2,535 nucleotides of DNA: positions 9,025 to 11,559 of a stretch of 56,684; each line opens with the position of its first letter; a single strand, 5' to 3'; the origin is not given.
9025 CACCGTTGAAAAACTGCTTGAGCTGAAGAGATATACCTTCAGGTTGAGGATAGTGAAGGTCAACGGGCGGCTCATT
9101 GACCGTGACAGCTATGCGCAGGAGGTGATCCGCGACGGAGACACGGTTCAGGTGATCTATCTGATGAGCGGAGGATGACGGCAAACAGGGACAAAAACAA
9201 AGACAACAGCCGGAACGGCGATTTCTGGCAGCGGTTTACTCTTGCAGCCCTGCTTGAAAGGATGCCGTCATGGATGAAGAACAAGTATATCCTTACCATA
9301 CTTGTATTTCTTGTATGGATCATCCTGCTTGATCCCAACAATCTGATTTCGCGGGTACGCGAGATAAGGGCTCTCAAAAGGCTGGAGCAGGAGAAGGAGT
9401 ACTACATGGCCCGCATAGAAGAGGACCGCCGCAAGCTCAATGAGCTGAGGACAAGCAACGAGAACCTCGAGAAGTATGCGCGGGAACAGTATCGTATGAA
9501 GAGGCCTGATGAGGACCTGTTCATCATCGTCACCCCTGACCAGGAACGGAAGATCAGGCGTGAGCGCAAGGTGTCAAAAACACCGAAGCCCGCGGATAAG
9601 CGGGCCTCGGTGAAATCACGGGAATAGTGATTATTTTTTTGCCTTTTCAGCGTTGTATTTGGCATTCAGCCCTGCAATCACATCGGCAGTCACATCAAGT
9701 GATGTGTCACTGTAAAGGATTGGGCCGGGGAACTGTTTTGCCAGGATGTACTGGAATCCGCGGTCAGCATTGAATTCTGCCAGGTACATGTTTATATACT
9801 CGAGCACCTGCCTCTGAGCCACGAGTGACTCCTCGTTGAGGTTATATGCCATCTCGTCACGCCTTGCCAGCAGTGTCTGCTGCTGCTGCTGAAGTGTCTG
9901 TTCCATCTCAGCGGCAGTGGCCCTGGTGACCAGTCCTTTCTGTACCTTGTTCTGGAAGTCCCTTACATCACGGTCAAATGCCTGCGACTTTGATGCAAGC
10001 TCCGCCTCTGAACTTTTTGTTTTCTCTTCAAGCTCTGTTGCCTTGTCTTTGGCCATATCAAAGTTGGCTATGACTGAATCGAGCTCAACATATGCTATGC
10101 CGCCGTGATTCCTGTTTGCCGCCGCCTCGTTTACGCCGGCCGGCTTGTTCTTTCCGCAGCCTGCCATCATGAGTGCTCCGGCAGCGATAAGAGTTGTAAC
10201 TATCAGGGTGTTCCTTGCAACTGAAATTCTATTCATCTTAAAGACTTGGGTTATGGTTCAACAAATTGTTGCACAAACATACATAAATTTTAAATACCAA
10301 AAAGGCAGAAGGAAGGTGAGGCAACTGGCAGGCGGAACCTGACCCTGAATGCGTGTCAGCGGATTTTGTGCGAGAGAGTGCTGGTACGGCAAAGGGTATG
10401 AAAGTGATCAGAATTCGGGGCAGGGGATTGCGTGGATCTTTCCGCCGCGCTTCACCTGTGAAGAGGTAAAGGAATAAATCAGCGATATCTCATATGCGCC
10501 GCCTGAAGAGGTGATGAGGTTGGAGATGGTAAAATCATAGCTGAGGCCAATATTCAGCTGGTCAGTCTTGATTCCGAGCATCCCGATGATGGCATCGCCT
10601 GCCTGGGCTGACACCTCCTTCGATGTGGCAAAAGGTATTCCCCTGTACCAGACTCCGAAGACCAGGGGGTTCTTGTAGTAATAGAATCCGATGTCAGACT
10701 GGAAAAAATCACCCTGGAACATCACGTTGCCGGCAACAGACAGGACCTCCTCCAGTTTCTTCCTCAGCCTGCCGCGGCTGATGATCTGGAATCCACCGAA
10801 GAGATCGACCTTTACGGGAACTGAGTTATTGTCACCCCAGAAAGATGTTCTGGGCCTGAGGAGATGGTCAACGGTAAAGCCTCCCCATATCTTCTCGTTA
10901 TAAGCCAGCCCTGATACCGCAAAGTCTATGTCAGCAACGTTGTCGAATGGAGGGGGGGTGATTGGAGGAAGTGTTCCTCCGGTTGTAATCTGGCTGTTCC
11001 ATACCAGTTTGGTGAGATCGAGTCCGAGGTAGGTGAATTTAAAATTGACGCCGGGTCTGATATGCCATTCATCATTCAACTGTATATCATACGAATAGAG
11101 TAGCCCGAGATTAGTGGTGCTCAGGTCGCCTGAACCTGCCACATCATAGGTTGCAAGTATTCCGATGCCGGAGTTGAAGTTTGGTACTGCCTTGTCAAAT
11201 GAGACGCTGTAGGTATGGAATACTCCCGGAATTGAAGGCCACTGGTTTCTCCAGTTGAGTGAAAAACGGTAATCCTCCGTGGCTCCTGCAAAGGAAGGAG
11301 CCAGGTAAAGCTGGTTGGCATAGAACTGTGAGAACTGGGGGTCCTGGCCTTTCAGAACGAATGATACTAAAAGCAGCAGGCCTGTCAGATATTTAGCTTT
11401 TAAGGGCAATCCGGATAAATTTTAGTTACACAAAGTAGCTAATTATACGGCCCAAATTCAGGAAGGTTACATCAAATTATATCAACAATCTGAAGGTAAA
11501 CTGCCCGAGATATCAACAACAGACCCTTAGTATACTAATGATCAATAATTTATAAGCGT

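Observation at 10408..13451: ECF sigma + anti-sigma/T9SS-cargo hybrid + cognate PorP: candidate secretion-coupled signalling system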

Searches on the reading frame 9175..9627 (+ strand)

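Call 84: search_protein_families(library=pfam, proteins=[window:9175-9627:+], max_evalue=0.001)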
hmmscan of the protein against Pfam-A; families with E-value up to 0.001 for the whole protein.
window:9175-9627:+ (150 aa): 1 family
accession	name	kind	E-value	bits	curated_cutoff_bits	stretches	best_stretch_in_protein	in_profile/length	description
PF04977.20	DivIC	-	1.9e-06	28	28.9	1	39-120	1-79/80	Septum formation initiator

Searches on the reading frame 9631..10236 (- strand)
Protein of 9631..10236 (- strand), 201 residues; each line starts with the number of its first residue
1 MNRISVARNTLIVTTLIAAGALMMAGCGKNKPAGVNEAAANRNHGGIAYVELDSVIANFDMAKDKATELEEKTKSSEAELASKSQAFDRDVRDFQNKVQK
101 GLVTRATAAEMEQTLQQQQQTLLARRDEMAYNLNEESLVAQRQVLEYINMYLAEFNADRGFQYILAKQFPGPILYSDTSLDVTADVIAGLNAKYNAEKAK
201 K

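Call 84: search_protein_families(library=pfam, proteins=[window:9631-10236:-], max_evalue=0.001)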
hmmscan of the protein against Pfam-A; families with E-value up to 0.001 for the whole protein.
window:9631-10236:- (201 aa): 1 family
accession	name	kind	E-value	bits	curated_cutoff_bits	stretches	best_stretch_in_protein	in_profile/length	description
PF03938.19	OmpH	-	1.5e-19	71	32.4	1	47-190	2-141/141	Outer membrane protein (OmpH-like)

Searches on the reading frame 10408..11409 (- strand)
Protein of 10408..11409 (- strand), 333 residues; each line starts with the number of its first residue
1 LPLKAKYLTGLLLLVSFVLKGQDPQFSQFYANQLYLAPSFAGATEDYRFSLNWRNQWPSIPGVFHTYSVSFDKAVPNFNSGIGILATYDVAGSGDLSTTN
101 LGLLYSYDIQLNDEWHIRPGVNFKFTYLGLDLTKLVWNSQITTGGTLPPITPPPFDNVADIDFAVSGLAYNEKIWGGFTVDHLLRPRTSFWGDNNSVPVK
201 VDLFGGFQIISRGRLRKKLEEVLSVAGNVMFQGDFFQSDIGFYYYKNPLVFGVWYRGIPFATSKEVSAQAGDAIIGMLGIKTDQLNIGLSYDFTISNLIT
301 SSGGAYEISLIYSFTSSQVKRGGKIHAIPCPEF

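Call 3: search_protein_families(library=pfam, proteins=[window:10408-11409:-], max_evalue=0.01)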
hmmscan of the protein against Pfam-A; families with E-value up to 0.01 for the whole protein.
window:10408-11409:- (333 aa): 1 family
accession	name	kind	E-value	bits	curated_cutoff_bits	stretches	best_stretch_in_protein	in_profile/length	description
PF11751.14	PorP_SprF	-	1.1e-54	186.3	22.3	1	20-312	3-273/273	Type IX secretion system membrane protein PorP/SprF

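Call 4: search_protein_families(library=ncbifam, proteins=[window:10408-11409:-], max_evalue=0.01)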
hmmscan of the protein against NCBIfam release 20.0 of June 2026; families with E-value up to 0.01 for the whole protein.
window:10408-11409:- (333 aa): 1 family
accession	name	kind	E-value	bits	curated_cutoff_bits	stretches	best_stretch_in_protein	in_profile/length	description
TIGR03519.1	T9SS_PorP_fam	subfamily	3e-60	204.1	90.55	1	7-314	5-292/292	PorP/SprF family type IX secretion system membrane protein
